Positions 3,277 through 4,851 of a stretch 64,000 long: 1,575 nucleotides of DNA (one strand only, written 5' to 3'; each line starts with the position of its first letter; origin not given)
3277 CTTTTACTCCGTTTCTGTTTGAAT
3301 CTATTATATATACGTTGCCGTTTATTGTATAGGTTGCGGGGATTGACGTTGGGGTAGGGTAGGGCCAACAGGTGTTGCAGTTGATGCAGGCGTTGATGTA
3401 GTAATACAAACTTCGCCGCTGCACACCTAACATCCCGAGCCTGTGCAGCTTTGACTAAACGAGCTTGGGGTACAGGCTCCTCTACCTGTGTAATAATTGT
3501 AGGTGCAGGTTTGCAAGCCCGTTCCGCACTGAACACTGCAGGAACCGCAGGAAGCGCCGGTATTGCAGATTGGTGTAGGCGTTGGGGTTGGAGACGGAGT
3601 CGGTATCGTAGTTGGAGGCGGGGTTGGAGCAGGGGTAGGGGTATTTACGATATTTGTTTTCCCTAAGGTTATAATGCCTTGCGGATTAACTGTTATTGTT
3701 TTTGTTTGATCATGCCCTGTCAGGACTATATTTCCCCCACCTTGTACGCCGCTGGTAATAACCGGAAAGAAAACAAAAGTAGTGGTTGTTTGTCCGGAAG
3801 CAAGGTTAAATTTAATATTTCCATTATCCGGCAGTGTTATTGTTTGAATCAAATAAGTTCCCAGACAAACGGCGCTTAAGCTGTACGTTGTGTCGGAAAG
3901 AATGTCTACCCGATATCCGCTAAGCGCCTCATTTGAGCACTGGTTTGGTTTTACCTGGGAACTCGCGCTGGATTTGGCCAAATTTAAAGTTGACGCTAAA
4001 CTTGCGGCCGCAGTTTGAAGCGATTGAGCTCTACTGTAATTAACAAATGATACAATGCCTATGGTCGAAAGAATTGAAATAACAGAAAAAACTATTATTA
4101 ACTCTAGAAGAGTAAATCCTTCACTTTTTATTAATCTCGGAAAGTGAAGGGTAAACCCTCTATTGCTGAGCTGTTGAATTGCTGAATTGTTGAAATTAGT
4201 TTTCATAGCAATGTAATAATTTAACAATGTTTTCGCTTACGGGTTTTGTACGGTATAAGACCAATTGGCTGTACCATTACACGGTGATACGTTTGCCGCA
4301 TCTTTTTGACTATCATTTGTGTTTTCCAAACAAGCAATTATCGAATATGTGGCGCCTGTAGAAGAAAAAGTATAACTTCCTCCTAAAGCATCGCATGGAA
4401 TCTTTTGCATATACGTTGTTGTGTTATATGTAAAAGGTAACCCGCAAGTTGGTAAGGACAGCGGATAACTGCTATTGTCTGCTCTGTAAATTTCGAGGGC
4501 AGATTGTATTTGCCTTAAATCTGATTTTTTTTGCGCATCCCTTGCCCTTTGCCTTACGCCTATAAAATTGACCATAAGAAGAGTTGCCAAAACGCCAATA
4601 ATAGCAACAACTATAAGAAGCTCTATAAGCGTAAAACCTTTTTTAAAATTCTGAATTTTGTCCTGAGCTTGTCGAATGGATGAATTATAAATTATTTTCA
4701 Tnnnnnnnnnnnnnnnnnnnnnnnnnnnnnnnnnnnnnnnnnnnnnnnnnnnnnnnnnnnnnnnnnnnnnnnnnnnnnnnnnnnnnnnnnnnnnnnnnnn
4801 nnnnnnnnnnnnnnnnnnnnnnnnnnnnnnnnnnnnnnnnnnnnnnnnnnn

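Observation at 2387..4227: Recent tandem duplication of a pilin gene; one copy elaborated into a PT-linker/Cys-rich adhesin-like pilin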

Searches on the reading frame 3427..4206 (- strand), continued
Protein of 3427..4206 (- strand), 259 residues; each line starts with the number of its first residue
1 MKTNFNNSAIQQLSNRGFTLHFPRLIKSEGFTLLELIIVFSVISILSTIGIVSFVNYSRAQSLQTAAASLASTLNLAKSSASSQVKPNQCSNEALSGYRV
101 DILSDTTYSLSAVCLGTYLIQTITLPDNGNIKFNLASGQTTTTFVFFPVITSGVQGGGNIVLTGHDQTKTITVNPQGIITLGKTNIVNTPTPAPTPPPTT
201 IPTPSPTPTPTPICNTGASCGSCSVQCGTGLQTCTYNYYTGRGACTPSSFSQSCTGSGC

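Call 47: search_solved_structures(query=A2, max_evalue=1)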
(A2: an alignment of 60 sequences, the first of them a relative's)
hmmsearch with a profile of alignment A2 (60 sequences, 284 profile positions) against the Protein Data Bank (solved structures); distinct sequences matched with E-value up to 1: 52.
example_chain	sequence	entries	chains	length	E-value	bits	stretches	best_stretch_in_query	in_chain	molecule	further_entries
8zvk_A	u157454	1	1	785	6.2e-19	71.8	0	177-222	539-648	AaBgIC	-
9egp_A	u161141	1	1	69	1.7e-11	47.3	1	8-57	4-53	Geopilin domain 1 protein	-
7tgg_A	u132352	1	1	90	1.8e-10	44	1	7-65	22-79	Geopilin domain 1 protein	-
6gv9_A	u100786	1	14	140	2e-08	37.2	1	15-52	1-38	Prepilin peptidase-dependent protein D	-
9laa_A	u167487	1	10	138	8.1e-08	35.3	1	7-63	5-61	Type IV pilin protein PilA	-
2m7g_A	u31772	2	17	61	1.3e-07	34.6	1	15-65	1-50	Geopilin domain 1 protein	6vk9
8tj2_C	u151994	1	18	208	3.1e-07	33.4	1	15-63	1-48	Type IV major pilin protein PilA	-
1oqw_A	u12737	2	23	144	9e-07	31.9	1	15-67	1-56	Fimbrial protein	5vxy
8tob_GA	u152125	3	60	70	1e-05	28.4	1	16-59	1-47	Fimbrial protein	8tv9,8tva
3sok_A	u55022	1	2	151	1.2e-05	28.1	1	15-45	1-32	Fimbrial protein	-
8tum_e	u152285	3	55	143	1.3e-05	28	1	15-45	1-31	Type IV major pilin protein PilA | Pilin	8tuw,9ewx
23px_A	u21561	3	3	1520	2.3e-05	27.2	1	172-255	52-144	Putative lipoprotein AcfD homolog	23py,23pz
4l3a_A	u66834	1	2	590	2.6e-05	27.1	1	84-204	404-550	Internalin K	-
8pfb_G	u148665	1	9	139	2.8e-05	26.9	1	15-59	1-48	Type IV pilin PilE1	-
8p3b_A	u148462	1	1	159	5.2e-05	26.1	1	15-50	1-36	Fimbrial protein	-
4ipu_A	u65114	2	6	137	0.02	17.6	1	41-70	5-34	FimU protein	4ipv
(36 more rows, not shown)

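Call 50: search_protein_families(library=pfam, alignment_id=A2, max_evalue=0.01)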
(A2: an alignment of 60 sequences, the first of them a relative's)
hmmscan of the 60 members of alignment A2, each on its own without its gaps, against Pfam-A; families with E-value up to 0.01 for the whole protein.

A. member 1, P0001 (259 aa): 2 families
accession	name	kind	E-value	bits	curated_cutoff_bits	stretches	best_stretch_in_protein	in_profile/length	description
PF07963.17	N_methyl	-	8.6e-05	22.4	21.2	1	27-49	3-25/27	Prokaryotic N-terminal methylation motif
PF12019.13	GspH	-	0.0035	18.2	21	1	66-177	1-108/108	Type II transport protein GspH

B. families by the number of members that match (of 60 scanned): 12 families
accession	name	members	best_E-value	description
PF07963.17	N_methyl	59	6.1e-08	Prokaryotic N-terminal methylation motif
PF12019.13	GspH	9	2.6e-05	Type II transport protein GspH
PF07588.17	DUF1554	2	1.7e-12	Protein of unknown function (DUF1554)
PF13313.11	DUF4082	1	5.9e-34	Domain of unknown function (DUF4082)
PF13385.13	Laminin_G_3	1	3e-23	Concanavalin A-like lectin/glucanases superfamily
PF12810.13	ALK_LTK_GRD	1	6.4e-16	ALK/LTK, Glycine-rich domain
PF07081.18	DUF1349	1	5.6e-06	Protein of unknown function (DUF1349)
PF19125.5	DUF5809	1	0.00024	Family of unknown function (DUF5809)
PF05887.16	Trypan_PARP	1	0.00036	Procyclic acidic repetitive protein (PARP)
PF16045.11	LisH_2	1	0.0028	LisH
PF07811.17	TadE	1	0.0032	TadE-like protein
PF12733.13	Cadherin-like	1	0.0036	Cadherin-like beta sandwich domain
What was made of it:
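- On GspH/FimT/FimU family (PF12019): 9 of 60 homologues hit at E up to 0.01, best 2.6e-5, and no other pilin globular-domain family hits (call 50).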

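Call 55: find_encoding_contigs(protein=P0007, flank=4000, max_places=2)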
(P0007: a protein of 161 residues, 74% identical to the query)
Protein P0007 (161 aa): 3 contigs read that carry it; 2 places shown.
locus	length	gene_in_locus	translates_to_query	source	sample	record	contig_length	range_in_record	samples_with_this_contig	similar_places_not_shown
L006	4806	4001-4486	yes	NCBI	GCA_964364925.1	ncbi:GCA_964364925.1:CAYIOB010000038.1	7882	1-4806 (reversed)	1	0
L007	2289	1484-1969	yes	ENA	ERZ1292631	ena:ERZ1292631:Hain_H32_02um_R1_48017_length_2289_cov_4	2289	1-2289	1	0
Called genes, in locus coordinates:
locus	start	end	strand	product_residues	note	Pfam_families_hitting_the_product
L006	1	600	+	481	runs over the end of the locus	PF13385:Laminin_G_3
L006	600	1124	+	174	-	PF07963:N_methyl, PF08334:T2SSG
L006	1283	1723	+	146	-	PF07963:N_methyl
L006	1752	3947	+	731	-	PF07963:N_methyl (weak), PF13385:Laminin_G_3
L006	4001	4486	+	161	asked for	-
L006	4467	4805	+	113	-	?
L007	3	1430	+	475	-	?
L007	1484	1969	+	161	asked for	-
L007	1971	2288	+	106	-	?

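Call 56: find_encoding_contigs(protein=P0035, flank=4000, max_places=2)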
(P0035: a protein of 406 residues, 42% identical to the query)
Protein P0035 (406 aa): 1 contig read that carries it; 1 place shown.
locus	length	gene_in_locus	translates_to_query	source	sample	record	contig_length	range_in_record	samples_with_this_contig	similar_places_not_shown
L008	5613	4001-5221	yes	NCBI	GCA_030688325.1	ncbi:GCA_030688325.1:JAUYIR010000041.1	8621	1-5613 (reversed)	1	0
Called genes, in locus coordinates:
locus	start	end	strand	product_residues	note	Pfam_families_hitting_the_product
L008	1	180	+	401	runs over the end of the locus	PF28597:T2SSF_N, PF00482:T2SSF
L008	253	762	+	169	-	PF07963:N_methyl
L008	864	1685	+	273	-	PF06750:A24_N_bact, PF01478:Peptidase_A24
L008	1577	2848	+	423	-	PF07963:N_methyl (weak), PF06739:SBBP (faint), PF25021:TEN_NHL (faint), PF01436:NHL, PF17170:DUF5128 (weak), PF01436:NHL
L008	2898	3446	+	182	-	PF07963:N_methyl, PF08334:T2SSG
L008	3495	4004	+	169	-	PF07963:N_methyl (weak)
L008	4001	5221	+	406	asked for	PF07081:DUF1349 (faint)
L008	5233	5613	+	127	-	?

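Call 57: find_encoding_contigs(protein=P0029, flank=4000, max_places=2)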
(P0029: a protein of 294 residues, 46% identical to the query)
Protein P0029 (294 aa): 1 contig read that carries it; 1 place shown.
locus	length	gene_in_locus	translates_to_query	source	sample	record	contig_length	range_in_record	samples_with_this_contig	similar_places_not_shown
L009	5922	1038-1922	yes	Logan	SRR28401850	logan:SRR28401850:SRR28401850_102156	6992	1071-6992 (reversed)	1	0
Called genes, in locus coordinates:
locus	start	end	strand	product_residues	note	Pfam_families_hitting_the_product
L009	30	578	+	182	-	PF07963:N_methyl, PF08334:T2SSG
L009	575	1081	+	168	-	PF07963:N_methyl (weak), PF08334:T2SSG (weak)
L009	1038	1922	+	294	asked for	-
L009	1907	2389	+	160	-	-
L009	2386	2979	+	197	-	-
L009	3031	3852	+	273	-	-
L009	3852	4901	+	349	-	PF11104:PilM_2, PF06723:MreB_Mbl (faint), PF14450:FtsA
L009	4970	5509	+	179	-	-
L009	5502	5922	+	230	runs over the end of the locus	-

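Call 62: search_protein_families(library=pfam, proteins=[L006:1752-3947:+, L006:1-600:+, L008:1577-2848:+], max_evalue=0.01)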
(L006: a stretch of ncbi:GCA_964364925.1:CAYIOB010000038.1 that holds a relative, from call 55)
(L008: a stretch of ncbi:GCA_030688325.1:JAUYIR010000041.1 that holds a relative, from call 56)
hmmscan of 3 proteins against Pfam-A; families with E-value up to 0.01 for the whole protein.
L006:1752-3947:+ (731 aa): 3 families
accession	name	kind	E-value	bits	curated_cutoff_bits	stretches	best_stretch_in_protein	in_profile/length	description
PF13385.13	Laminin_G_3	-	3.3e-23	83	27.6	1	280-423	1-148/151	Concanavalin A-like lectin/glucanases superfamily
PF07963.17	N_methyl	-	1.2e-05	25.1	21.2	1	29-50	4-25/27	Prokaryotic N-terminal methylation motif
PF02210.31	Laminin_G_2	-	5.3e-05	24.1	22.9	1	340-409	38-117/126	Laminin G domain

L006:1-600:+ (199 aa): 2 families
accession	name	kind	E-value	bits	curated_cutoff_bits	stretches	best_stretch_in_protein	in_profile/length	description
PF13385.13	Laminin_G_3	-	6.3e-16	59.3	27.6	1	6-113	42-150/151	Concanavalin A-like lectin/glucanases superfamily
PF04625.18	DEC-1_N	-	0.0028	17.2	29.2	1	77-154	79-145/403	DEC-1 protein, N-terminal region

L008:1577-2848:+ (423 aa): 9 families
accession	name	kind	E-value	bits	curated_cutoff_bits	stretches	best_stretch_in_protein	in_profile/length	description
PF01436.27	NHL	-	1.6e-35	119.8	20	4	300-327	1-28/28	NHL repeat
PF17170.10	DUF5128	-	3.9e-13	49.7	22.9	3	312-374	54-117/321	6-bladed beta-propeller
PF06739.17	SBBP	-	2e-08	34.5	20.5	0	396-411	14-29/38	Beta-propeller repeat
PF07963.17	N_methyl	-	3.6e-07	29.9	21.2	1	30-53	3-26/27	Prokaryotic N-terminal methylation motif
PF25021.1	TEN_NHL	-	6.6e-06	25.8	27.1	0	298-332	139-171/357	Teneurin NHL domain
PF08450.18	SGL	-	0.00012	22.2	26.3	0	266-337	147-220/246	SMP-30/Gluconolactonase/LRE-like region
PF24684.1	Vgb_lyase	-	0.001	18.4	50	1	301-410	181-280/290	Virginiamycin B lyase family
PF08334.16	T2SSG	-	0.0059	17.1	21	0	63-99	6-42/108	Type II secretion system (T2SS), protein G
PF23166.1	Ig_N_CWD1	-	0.0063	17.1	27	0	225-256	25-56/121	Alpha-glucan water dikinase 1 Ig-like N-terminal domain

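Call 64: list_cluster_members(proteins=[P0001, P0002, P0003, P0007, P0062, P0064])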
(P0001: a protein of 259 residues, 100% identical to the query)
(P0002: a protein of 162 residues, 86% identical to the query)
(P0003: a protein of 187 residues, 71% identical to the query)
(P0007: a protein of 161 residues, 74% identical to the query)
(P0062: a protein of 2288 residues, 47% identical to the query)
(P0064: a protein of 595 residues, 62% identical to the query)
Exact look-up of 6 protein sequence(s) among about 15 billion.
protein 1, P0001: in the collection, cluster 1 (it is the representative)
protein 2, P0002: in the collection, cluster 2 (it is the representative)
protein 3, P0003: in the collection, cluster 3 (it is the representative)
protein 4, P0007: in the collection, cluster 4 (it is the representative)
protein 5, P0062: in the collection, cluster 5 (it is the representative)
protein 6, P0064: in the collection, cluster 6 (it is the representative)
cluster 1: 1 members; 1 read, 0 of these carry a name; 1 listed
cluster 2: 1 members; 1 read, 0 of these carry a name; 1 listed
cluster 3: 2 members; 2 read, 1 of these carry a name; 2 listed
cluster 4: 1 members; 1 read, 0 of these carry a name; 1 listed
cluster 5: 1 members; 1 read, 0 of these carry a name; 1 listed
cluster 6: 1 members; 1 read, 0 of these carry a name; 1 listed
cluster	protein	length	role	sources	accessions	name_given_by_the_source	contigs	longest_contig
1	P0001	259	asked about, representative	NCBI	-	-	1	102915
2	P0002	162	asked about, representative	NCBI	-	-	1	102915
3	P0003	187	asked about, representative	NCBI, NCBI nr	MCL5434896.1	MAG: prepilin-type N-terminal cleavage/methylation domain-containing protein ... | prepilin-type N-terminal cleavage/methylation domain-containing protein [Patescibacteria ...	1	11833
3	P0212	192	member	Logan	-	-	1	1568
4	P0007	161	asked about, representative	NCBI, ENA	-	-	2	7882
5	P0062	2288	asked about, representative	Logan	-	-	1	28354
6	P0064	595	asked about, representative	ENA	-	-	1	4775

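Call 73: find_encoding_contigs(protein=P0012, flank=6000, max_places=3)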
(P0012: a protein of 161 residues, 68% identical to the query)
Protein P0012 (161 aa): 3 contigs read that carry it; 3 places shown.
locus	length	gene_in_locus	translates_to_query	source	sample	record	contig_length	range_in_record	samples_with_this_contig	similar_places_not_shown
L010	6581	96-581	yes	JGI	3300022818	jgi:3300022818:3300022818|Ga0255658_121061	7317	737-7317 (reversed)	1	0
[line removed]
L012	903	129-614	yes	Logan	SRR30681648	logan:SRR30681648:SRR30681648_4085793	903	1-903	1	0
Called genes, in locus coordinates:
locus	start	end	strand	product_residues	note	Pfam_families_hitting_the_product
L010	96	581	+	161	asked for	-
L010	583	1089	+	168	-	-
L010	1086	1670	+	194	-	-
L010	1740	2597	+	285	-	-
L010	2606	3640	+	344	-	PF06723:MreB_Mbl (faint), PF11104:PilM_2, PF25216:Volactin (faint), PF14450:FtsA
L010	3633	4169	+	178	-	-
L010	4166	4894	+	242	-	-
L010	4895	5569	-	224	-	PF01746:tRNA_m1G_MT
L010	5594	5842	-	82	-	PF13083:KH_KhpA-B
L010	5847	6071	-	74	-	PF00886:Ribosomal_S16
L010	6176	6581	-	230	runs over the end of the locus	PF22935:RM44_endonuclase, PF14622:Ribonucleas_3_3, PF00636:Ribonuclease_3, PF22892:DSRM_MRPL44 (weak), PF00035:dsrm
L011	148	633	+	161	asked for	-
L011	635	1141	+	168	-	-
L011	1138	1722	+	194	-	-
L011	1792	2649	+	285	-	-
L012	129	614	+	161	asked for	-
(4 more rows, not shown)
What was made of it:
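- Three other assemblies break 95-150 nt upstream of their gene A (call 73).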

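Call 74: find_encoding_contigs(protein=P0004, flank=3000, max_places=3)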
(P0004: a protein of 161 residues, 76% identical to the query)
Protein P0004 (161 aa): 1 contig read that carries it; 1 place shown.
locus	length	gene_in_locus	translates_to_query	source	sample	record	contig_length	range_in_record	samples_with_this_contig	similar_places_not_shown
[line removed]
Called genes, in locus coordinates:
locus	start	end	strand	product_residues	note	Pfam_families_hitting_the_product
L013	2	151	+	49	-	?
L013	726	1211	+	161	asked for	-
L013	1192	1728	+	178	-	-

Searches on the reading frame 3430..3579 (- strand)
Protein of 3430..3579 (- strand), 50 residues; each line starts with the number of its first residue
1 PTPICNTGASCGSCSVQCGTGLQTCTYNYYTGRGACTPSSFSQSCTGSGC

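Call 23: search_protein_families(library=pfam, proteins=[window:3430-3579:-], max_evalue=10)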
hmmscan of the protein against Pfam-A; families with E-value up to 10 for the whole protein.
seq(50 aa): 1 family
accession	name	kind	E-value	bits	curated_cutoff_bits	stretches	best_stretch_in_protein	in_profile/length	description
PF19052.5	BRINP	-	5.7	5.8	27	1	6-40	126-160/448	BMP/retinoic acid-inducible neural-specific protein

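Call 51: search_solved_structures(query=window:3430-3579:-, max_evalue=10, show_alignments=3)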
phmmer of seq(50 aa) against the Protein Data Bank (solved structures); distinct sequences matched with E-value up to 10: 0.
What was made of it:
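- Closest known: Modular type IV pilins. Different: The window's own module is a 47-aa 8-Cys unit with no recognised domain (calls 23, 51).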

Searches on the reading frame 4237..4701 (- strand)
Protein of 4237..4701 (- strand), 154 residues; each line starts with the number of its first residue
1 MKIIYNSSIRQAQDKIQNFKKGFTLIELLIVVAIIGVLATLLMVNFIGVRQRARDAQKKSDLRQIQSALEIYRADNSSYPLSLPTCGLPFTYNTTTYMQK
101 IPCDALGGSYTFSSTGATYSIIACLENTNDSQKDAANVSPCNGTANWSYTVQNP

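Call 8: search_protein_families(library=pfam, proteins=[window:4237-4701:-], max_evalue=0.1)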
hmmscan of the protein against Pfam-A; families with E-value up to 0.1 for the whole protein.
window:4237-4701:- (154 aa): 4 families
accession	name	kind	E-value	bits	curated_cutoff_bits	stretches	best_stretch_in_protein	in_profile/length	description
PF07963.17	N_methyl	-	9.9e-09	34.9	21.2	1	20-42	4-26/27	Prokaryotic N-terminal methylation motif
PF08334.16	T2SSG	-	5.9e-07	30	21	1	47-121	3-87/108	Type II secretion system (T2SS), protein G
PF16732.10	ComP_DUS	-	7.4e-05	24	27.3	1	51-131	8-80/87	Type IV minor pilin ComP, DNA uptake sequence receptor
PF06305.16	LapA_dom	-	0.014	15.7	28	1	25-69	19-63/64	Lipopolysaccharide assembly protein A domain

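Call 9: search_protein_families(library=ncbifam, proteins=[window:4237-4701:-], max_evalue=0.1)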
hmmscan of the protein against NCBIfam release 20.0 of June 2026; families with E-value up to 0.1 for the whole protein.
window:4237-4701:- (154 aa): 17 families
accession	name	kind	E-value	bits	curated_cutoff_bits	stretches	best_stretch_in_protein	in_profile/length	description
TIGR01710.1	typeII_sec_gspG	equivalog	9e-18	64.6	88.85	1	21-118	1-107/134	type II secretion system major pseudopilin GspG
NF041775.1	typeIV_PilA_Myxo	equivalog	6.9e-11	42.5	400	1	20-78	10-68/214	type IV pilin protein PilA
TIGR02532.1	IV_pilin_GFxxxE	domain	7.2e-09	35.1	16.3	1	20-42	1-23/24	prepilin-type N-terminal cleavage/methylation domain-containing protein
NF041013.1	T4P_ComGE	equivalog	2e-08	34.2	49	1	20-77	3-61/83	competence type IV pilus minor pilin ComGE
NF040999.1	pilin_ComGC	equivalog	6.5e-08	32.7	75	1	20-79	1-60/84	competence type IV pilus major pilin ComGC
TIGR01708.2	typeII_sec_gspH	equivalog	8.1e-08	32.4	80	1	21-73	2-51/169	type II secretion system minor pseudopilin GspH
NF038304.1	EPS_HpsC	equivalog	3.6e-05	23.5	200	1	10-73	10-74/318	hormogonium polysaccharide secretion pseudopilin HpsC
NF007862.0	PRK10574.1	equivalog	5.5e-05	23.3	138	1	20-72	4-56/145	prepilin peptidase-dependent pilin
NF007800.0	PRK10506.1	equivalog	5.5e-05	23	158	1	16-65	4-53/163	prepilin peptidase-dependent protein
NF040982.1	ComGD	equivalog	0.00035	21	70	1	20-68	1-46/139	competence type IV pilus minor pilin ComGD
TIGR02596.1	TIGR02596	subfamily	0.00081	19.5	70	1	23-46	1-24/196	Verru_Chthon cassette protein D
TIGR02599.1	TIGR02599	subfamily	0.00082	18.7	256.5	1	22-70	1-50/361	Verru_Chthon cassette protein C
TIGR01711.1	gspJ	equivalog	0.0016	18.3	64.85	1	21-75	1-56/192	type II secretion system minor pseudopilin GspJ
NF041002.1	pilin_ComGF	equivalog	0.019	15.2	80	1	20-60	1-40/139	competence type IV pilus minor pilin ComGF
TIGR01707.1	gspI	equivalog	0.038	14.5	44.35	1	22-44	1-23/101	type II secretion system minor pseudopilin GspI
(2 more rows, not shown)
